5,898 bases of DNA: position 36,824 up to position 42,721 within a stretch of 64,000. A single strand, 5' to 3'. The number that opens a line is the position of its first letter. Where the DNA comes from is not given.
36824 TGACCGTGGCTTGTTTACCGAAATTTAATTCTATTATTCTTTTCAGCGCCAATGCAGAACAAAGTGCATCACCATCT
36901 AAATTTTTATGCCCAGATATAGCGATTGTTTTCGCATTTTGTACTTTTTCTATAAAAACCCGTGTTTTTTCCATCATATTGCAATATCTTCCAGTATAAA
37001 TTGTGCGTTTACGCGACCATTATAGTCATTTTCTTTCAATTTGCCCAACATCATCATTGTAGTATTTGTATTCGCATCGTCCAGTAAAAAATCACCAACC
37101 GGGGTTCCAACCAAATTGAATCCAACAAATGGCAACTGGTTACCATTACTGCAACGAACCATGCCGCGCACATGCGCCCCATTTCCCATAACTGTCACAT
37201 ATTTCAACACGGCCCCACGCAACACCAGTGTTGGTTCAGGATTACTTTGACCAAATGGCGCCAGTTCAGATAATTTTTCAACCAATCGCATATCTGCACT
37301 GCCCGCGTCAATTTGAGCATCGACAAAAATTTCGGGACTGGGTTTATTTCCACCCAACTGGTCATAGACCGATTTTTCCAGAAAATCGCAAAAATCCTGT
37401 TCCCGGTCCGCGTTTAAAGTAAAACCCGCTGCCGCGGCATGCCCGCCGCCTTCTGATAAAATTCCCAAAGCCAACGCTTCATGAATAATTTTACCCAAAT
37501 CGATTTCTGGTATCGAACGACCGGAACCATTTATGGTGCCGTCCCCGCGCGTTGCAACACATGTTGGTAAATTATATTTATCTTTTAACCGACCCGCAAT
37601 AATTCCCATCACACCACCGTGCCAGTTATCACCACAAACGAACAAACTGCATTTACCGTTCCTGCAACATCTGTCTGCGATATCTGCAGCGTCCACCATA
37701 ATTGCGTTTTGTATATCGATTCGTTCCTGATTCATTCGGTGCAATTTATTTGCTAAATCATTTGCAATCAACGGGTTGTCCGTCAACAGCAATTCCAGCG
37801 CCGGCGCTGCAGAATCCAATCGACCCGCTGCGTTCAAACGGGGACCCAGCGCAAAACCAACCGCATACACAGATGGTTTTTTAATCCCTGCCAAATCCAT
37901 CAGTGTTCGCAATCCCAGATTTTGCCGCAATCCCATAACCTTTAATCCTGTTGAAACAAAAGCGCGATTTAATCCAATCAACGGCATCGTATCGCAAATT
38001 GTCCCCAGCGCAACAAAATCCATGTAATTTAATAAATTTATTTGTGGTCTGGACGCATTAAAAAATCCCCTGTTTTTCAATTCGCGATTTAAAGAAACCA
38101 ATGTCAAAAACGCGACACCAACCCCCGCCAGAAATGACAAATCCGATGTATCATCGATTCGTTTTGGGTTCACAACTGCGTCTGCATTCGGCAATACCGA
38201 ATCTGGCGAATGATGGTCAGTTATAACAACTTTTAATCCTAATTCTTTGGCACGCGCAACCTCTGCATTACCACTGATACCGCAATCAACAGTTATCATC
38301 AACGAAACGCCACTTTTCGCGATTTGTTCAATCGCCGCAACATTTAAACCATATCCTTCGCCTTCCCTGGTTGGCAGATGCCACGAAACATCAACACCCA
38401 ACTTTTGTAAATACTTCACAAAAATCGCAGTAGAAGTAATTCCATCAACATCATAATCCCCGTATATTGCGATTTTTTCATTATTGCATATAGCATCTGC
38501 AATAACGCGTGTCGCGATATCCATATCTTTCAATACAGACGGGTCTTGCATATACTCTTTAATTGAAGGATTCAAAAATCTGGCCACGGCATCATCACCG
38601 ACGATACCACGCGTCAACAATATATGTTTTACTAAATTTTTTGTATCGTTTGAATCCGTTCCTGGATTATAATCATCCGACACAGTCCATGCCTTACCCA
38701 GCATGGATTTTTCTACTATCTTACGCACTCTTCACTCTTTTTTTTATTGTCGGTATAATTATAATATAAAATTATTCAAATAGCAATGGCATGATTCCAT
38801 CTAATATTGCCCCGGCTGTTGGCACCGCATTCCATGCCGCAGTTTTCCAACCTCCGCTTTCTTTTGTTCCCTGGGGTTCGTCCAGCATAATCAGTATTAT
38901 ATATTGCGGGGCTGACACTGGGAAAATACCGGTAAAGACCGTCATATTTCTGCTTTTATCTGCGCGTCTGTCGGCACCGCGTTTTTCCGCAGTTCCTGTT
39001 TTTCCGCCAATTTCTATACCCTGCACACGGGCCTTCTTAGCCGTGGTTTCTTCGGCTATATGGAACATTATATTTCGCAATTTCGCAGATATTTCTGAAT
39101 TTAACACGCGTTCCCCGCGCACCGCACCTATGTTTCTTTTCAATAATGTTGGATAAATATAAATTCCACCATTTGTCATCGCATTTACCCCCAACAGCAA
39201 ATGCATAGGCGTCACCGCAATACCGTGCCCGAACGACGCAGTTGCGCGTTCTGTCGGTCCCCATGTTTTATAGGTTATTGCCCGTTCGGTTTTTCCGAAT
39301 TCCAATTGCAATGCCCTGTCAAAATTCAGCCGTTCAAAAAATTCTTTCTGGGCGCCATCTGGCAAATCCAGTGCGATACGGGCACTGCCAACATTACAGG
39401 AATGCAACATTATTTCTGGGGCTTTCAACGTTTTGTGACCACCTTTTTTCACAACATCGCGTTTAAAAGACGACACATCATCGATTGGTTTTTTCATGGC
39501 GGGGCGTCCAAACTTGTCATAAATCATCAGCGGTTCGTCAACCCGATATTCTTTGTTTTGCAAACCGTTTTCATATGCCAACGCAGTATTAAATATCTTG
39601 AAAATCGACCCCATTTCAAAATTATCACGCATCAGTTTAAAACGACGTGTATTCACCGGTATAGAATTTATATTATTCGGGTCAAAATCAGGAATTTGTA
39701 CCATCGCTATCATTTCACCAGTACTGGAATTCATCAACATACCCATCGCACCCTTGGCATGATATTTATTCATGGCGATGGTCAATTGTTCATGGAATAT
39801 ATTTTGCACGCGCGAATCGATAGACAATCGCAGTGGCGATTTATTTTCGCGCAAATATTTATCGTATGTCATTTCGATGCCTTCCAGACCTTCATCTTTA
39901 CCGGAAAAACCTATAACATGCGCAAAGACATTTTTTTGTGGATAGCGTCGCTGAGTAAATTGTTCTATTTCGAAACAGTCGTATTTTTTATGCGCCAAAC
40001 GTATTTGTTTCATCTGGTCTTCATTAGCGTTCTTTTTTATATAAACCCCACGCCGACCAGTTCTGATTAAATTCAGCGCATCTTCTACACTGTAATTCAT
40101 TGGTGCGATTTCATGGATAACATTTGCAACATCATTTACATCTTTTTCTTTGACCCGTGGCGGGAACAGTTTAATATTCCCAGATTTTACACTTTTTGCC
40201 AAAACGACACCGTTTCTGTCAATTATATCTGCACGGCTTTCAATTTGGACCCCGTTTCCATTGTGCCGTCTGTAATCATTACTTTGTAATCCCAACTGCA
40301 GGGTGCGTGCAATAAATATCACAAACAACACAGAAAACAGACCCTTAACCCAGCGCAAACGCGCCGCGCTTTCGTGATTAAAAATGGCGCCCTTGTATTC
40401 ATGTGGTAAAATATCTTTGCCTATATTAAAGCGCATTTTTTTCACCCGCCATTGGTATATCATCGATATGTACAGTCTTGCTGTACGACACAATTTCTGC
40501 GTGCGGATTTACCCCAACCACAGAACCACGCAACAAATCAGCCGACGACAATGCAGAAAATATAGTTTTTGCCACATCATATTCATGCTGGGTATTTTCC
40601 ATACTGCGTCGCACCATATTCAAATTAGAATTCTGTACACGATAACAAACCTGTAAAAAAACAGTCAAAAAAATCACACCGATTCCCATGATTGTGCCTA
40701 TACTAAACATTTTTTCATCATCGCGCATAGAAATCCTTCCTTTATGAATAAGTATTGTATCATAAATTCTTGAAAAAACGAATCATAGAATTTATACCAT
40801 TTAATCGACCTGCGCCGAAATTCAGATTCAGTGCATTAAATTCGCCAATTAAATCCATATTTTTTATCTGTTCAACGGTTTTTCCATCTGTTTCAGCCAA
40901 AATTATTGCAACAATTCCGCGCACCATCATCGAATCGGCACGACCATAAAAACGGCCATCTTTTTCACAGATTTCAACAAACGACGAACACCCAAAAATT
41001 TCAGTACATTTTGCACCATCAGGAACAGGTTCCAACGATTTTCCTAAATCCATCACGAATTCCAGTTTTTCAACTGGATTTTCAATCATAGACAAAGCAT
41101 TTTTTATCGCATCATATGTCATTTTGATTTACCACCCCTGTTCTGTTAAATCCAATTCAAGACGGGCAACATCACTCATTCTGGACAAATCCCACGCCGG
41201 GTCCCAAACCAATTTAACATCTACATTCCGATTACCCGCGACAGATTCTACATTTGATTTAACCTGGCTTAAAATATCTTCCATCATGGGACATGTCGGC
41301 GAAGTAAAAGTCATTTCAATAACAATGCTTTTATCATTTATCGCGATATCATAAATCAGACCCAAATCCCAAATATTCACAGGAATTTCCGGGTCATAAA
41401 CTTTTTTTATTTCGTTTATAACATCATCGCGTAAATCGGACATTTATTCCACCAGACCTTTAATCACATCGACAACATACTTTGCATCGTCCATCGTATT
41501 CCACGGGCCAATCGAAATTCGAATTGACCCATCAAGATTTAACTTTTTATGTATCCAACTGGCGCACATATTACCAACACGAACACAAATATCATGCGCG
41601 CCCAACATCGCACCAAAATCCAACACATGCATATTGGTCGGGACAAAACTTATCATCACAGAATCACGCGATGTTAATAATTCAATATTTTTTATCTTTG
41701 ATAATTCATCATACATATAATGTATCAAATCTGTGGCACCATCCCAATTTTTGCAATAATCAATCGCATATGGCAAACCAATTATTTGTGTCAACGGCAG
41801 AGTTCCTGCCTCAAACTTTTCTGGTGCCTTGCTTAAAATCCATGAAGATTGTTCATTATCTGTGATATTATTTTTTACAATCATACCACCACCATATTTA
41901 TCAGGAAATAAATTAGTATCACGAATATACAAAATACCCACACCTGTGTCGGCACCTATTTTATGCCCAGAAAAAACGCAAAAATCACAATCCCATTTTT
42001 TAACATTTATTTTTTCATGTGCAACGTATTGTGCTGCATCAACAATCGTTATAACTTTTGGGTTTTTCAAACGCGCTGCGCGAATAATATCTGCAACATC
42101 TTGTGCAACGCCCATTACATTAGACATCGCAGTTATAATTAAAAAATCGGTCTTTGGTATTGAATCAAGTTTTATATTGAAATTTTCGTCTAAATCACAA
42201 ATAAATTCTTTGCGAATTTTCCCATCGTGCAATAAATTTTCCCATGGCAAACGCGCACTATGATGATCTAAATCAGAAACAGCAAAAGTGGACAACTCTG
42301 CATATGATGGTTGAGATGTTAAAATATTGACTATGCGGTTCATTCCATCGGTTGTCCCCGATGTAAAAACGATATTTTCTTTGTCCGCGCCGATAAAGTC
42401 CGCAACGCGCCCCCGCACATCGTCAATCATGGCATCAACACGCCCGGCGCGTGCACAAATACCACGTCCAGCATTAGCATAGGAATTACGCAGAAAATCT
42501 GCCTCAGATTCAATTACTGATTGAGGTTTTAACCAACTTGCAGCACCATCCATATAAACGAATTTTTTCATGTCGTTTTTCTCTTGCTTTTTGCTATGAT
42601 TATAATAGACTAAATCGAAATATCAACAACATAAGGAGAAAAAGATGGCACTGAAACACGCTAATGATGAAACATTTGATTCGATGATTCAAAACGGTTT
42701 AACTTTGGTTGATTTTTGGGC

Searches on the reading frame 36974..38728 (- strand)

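Call 69: search_protein_families(library=pfam, proteins=[window:36974-38728:-], max_evalue=0.00001)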
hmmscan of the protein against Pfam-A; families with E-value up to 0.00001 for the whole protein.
window:36974-38728:- (584 aa): 3 families
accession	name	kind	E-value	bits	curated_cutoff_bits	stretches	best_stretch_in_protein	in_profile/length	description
PF01368.27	DHH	-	2.4e-24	86.4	28.1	1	85-217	1-104/125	DHH family, N-terminal domain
PF17768.7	RecJ_OB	-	5e-19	68.8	27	1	469-581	1-107/107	RecJ OB domain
PF02272.25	DHHA1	-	2.7e-15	57.1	25.9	1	364-453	8-99/102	DHHA1 domain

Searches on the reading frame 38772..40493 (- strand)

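Call 69: search_protein_families(library=pfam, proteins=[window:38772-40493:-], max_evalue=0.00001)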
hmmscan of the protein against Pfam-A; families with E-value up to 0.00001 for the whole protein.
window:38772-40493:- (573 aa): 3 families
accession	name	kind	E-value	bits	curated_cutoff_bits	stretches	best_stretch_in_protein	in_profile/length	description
PF00905.27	Transpeptidase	-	2e-45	155.7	22.1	1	252-550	4-290/299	Penicillin binding protein transpeptidase domain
PF03717.20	PBP_dimer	-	1.8e-14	55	24.4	1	86-215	5-159/180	Penicillin-binding Protein dimerisation domain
PF21922.1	PBP_dimer_2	-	2.9e-06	27.9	27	0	181-221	24-64/83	Penicillin binding protein A dimerisation domain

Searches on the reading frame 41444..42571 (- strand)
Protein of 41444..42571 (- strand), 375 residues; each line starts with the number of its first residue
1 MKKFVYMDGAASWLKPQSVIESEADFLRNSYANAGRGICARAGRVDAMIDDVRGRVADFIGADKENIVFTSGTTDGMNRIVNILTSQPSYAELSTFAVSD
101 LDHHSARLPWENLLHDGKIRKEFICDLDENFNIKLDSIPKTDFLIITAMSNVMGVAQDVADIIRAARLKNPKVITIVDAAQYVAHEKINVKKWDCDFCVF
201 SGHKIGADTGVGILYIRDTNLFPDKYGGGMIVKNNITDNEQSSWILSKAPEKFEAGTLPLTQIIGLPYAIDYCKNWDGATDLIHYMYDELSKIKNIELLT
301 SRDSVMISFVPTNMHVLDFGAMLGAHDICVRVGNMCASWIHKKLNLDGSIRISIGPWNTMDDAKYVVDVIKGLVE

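Call 69: search_protein_families(library=pfam, proteins=[window:41444-42571:-], max_evalue=0.00001)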
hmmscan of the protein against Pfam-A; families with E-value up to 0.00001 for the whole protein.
window:41444-42571:- (375 aa): 1 family
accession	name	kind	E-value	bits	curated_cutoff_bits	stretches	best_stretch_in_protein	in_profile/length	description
PF00266.25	Aminotran_5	-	6.7e-82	275.8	21.5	1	5-365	1-370/371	Aminotransferase class-V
